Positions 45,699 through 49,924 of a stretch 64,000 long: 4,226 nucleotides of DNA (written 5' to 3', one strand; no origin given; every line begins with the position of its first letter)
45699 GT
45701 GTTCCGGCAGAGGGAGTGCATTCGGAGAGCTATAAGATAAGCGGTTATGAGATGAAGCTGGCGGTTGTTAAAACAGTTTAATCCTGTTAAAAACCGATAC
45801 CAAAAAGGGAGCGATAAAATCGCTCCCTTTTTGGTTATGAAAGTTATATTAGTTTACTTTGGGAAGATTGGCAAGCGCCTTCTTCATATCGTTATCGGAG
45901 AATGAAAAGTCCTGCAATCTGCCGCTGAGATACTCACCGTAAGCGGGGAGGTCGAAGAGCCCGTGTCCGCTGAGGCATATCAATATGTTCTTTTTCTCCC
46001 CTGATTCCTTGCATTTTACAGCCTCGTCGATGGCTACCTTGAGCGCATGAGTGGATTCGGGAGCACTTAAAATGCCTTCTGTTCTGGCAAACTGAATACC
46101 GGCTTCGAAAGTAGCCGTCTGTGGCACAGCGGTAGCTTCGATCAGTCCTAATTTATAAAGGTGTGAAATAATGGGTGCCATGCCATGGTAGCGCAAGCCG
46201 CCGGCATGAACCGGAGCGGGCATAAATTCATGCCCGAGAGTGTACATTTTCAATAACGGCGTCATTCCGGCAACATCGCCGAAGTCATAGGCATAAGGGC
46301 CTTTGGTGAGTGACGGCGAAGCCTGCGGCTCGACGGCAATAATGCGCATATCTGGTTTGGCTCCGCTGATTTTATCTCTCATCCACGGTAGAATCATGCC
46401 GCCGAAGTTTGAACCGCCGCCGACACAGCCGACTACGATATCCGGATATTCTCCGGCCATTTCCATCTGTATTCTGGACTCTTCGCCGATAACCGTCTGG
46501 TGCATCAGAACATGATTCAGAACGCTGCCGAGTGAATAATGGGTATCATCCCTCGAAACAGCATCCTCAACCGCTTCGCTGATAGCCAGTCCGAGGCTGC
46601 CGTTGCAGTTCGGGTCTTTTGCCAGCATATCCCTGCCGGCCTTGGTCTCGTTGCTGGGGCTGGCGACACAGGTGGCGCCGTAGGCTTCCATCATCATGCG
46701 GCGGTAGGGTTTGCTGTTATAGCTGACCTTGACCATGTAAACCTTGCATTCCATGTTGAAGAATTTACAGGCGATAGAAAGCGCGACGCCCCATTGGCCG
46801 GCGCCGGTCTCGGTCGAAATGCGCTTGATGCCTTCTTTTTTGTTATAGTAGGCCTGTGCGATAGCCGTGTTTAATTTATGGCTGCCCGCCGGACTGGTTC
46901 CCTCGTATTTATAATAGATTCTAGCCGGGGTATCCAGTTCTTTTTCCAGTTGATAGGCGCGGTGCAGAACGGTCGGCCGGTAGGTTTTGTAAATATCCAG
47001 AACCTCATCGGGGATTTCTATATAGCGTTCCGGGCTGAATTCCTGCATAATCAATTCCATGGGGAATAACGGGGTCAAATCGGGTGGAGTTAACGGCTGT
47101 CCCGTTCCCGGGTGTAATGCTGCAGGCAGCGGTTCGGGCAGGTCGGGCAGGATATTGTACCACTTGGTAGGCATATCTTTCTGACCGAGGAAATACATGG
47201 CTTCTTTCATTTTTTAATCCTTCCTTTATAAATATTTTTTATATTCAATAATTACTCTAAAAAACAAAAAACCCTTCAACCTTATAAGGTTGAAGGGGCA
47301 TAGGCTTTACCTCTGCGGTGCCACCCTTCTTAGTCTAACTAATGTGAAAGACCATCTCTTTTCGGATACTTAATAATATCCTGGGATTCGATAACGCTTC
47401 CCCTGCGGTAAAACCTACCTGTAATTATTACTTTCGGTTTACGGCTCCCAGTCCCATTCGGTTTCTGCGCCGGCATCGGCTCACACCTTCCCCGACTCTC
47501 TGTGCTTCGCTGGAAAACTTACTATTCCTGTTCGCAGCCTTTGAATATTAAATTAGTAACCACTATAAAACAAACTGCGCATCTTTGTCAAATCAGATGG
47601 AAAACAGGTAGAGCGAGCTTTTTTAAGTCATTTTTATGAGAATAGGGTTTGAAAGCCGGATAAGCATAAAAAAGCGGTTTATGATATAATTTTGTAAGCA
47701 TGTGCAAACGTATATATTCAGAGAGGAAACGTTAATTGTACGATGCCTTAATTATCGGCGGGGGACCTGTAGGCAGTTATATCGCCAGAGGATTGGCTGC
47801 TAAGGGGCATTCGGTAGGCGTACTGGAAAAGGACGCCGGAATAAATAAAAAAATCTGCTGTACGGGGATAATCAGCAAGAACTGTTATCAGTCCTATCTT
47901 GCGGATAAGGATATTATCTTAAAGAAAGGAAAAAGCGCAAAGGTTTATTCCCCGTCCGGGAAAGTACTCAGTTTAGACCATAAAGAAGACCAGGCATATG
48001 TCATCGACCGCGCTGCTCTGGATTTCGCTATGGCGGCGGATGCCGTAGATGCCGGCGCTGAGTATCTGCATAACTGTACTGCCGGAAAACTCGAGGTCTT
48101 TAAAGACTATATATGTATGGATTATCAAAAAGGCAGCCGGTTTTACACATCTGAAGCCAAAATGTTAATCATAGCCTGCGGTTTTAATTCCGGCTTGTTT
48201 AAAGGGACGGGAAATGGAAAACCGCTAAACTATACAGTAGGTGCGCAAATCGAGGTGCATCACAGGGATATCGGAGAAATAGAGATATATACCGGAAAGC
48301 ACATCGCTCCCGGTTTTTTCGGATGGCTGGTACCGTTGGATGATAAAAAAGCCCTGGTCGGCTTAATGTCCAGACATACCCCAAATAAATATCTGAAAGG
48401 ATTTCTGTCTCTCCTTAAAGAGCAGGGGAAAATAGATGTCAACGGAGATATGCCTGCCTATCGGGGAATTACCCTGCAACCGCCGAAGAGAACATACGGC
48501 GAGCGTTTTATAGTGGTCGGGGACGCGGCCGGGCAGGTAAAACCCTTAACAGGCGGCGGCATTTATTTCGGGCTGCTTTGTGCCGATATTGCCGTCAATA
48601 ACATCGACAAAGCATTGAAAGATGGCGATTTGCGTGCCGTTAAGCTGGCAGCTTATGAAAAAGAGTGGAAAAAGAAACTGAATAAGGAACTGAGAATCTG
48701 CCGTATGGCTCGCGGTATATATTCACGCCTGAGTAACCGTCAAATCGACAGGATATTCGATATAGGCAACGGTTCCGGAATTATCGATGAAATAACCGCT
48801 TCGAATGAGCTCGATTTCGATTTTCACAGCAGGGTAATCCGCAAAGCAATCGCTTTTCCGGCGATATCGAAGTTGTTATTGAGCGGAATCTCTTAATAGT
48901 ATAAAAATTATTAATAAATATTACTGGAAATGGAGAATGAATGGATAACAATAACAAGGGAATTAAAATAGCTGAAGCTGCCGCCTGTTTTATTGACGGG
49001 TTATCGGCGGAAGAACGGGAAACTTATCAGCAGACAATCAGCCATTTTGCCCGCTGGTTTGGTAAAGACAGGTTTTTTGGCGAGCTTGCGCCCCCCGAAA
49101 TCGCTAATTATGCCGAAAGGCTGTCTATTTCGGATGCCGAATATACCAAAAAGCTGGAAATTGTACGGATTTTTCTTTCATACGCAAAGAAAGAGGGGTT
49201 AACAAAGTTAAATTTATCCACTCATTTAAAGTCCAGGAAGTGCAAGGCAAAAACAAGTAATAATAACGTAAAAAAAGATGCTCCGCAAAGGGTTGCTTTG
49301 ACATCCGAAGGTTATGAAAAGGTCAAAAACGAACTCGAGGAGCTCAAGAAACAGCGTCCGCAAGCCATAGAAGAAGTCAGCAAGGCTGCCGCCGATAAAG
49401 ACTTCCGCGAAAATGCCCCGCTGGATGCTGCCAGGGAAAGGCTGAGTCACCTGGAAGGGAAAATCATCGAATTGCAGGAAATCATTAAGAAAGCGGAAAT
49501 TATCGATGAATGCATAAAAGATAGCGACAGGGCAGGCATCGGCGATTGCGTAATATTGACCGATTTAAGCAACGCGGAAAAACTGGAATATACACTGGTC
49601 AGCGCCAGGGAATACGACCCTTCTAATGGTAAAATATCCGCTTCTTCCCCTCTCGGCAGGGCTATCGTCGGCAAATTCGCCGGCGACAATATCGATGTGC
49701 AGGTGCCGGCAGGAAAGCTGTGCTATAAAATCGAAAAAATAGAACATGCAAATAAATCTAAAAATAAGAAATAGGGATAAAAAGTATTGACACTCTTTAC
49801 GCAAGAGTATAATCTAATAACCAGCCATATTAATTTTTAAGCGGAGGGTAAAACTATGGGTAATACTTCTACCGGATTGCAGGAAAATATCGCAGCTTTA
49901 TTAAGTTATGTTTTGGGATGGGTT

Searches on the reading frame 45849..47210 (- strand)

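Call 71: search_protein_families(library=pfam, proteins=[window:45849-47210:-], max_evalue=0.00001)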
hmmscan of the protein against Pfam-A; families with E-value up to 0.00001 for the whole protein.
window:45849-47210:- (453 aa): 1 family
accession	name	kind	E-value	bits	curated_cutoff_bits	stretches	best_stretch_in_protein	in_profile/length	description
PF00291.31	PALP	-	4.5e-38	131.7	35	1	75-415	3-295/295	Pyridoxal-phosphate dependent enzyme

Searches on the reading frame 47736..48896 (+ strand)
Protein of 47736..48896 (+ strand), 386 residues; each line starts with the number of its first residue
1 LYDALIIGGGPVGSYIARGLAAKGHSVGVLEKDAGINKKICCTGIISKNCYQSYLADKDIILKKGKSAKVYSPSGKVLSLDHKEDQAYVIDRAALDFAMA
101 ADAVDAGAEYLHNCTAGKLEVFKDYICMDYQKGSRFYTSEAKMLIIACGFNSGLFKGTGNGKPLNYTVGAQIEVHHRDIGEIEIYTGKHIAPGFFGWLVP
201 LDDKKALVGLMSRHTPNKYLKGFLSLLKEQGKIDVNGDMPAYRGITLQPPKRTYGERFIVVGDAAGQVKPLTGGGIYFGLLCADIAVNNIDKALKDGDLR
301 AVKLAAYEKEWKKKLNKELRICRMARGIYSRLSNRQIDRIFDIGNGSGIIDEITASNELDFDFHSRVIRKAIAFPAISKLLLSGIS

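Call 71: search_protein_families(library=pfam, proteins=[window:47736-48896:+], max_evalue=0.00001)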
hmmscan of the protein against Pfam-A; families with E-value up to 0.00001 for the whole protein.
window:47736-48896:+ (386 aa): 1 family
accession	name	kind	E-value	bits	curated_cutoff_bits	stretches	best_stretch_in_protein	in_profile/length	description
PF01266.30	DAO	-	7.3e-11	42.6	27.9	0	3-36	1-34/353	FAD dependent oxidoreductase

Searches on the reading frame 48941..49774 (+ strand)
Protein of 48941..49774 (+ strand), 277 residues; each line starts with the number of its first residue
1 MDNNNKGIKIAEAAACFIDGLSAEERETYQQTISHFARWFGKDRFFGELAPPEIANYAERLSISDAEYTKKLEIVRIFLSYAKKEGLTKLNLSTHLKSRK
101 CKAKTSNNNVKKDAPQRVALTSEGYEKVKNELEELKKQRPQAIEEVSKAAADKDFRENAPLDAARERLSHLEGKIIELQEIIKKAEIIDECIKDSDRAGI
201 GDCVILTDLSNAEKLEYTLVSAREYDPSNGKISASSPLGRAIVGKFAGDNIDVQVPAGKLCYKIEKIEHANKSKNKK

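Call 71: search_protein_families(library=pfam, proteins=[window:48941-49774:+], max_evalue=0.00001)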
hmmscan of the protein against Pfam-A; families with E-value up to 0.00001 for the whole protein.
window:48941-49774:+ (277 aa): 2 families
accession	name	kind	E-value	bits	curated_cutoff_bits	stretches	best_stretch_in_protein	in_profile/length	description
PF01272.25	GreA_GreB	-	1.2e-20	73.6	26.9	1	194-268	2-76/77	Transcription elongation factor, GreA/GreB, C-term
PF03449.20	GreA_GreB_N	-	1.1e-18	67.6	24.5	1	119-187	2-71/71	Transcription elongation factor, N-terminal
